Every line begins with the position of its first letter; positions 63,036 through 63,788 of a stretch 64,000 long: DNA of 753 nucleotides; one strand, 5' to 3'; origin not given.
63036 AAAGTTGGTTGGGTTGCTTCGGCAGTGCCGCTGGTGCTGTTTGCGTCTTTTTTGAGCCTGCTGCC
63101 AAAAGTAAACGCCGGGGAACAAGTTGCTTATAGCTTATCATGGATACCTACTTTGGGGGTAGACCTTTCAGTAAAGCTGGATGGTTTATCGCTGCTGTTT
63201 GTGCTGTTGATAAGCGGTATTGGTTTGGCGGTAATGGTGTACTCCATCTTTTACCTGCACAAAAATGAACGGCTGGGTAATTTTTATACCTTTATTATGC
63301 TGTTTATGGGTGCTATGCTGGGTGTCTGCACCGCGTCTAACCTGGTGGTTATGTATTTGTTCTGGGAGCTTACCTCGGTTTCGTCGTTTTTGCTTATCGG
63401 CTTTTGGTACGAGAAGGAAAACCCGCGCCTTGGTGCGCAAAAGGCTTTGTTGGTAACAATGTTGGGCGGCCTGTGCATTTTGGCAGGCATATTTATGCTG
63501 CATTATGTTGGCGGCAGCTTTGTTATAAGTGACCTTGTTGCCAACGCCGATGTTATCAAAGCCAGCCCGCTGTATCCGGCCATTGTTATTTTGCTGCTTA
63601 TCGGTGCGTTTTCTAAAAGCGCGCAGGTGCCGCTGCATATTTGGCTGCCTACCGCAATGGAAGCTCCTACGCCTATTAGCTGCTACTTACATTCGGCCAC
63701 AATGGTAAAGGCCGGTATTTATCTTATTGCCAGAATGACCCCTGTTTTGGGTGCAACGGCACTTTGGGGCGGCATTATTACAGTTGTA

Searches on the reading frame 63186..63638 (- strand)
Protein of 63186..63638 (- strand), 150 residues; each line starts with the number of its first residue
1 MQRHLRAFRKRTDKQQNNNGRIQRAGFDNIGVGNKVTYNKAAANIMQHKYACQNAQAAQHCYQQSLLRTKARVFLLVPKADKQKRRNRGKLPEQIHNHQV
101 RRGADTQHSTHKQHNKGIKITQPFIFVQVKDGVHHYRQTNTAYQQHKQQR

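Call 25: search_protein_families(library=pfam, proteins=[window:63186-63638:-], max_evalue=0.00001)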
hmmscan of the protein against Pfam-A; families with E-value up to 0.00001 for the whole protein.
window:63186-63638:- (150 aa): 0 families

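Call 30: find_encoding_contigs(protein=window:63186-63638:-, flank=10000, max_places=1)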
Protein window:63186-63638:- (150 aa): no gene with exactly this product is on record in the collection.
